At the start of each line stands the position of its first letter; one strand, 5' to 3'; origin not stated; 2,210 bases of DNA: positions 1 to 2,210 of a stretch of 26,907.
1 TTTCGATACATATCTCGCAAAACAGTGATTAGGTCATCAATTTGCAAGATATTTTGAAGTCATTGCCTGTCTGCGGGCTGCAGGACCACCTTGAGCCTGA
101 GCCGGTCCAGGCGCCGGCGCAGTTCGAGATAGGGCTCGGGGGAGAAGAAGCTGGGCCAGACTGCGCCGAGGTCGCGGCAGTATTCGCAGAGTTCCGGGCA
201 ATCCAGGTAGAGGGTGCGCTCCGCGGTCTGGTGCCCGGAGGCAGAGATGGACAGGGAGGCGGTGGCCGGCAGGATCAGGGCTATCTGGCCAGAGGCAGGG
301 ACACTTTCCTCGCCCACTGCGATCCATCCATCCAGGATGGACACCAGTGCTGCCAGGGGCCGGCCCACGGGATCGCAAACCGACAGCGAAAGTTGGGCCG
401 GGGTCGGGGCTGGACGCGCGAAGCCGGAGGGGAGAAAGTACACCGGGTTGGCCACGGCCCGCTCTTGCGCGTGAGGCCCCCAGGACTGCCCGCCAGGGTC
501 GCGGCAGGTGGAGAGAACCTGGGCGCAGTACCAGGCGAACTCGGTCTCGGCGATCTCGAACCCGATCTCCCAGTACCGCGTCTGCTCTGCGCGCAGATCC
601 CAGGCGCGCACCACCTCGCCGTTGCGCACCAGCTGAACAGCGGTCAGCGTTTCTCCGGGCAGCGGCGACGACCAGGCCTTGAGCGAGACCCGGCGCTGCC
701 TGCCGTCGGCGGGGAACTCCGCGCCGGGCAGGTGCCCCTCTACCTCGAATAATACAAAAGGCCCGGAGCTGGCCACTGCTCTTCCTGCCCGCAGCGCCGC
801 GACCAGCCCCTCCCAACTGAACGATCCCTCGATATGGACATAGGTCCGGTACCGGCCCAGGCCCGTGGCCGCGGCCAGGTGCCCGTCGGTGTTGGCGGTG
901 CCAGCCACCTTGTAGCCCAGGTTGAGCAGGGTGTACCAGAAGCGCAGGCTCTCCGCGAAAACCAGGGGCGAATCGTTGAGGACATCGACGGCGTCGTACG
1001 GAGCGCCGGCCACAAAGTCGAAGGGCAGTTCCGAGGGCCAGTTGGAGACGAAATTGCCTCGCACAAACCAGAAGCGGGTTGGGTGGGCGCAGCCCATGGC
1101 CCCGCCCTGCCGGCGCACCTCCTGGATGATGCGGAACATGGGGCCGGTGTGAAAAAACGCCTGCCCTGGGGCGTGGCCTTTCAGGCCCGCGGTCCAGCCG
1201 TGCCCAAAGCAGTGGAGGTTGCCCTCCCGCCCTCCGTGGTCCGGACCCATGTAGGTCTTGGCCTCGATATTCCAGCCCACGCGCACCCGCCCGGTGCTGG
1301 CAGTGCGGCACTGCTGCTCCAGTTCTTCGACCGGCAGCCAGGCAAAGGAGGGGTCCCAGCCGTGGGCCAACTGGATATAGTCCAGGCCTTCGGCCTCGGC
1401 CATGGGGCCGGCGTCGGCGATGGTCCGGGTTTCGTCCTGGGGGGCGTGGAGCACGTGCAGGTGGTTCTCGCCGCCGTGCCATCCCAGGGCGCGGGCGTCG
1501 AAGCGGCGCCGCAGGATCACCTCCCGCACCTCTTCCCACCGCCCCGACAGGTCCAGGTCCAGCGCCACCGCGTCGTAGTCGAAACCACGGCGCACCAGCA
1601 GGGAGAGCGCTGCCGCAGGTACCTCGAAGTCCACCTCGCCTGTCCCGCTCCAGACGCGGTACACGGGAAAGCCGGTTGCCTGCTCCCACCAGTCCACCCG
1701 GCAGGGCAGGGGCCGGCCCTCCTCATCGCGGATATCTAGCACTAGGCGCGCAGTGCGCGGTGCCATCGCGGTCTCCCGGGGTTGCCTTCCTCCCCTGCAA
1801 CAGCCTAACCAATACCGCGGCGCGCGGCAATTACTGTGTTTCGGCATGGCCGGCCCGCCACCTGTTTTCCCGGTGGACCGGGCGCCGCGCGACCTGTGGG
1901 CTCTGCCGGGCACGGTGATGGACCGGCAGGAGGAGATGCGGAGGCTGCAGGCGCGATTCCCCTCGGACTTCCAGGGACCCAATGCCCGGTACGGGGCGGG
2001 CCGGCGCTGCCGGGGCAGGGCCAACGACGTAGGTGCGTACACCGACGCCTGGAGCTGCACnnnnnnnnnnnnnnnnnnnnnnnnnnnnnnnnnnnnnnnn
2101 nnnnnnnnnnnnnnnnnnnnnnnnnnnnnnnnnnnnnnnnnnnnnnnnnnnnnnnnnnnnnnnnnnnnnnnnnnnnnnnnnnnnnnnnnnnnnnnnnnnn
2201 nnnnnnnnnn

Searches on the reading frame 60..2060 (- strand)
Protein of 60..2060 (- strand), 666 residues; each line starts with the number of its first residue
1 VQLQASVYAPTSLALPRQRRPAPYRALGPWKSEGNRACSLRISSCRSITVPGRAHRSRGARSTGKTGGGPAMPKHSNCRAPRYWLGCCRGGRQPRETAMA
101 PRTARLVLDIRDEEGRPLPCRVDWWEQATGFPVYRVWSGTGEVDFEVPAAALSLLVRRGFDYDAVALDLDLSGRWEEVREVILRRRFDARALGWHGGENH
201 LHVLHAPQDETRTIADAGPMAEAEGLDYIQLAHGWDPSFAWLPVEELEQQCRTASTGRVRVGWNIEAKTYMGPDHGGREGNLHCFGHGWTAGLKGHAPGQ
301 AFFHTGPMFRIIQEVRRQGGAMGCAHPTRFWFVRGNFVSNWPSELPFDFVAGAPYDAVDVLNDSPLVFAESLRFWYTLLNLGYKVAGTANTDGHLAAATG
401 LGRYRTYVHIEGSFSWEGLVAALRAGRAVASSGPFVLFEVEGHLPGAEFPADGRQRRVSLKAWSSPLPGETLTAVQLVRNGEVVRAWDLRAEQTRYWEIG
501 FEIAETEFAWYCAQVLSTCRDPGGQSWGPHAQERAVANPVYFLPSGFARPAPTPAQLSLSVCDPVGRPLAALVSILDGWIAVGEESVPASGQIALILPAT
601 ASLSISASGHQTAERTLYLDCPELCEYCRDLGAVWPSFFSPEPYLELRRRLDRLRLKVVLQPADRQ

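Call 7: search_protein_families(library=pfam, proteins=[window:60-2060:-], max_evalue=0.01)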
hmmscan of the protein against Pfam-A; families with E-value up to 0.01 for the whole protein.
window:60-2060:- (666 aa): 0 families

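Call 62: search_protein_families(library=pfam, proteins=[window:60-2060:-], max_evalue=0.1)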
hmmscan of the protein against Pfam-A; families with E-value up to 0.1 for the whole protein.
window:60-2060:- (666 aa): 1 family
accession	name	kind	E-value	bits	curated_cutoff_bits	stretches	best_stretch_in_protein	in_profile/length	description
PF13263.12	PHP_C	-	0.019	14.9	21.3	1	383-427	14-55/56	PHP-associated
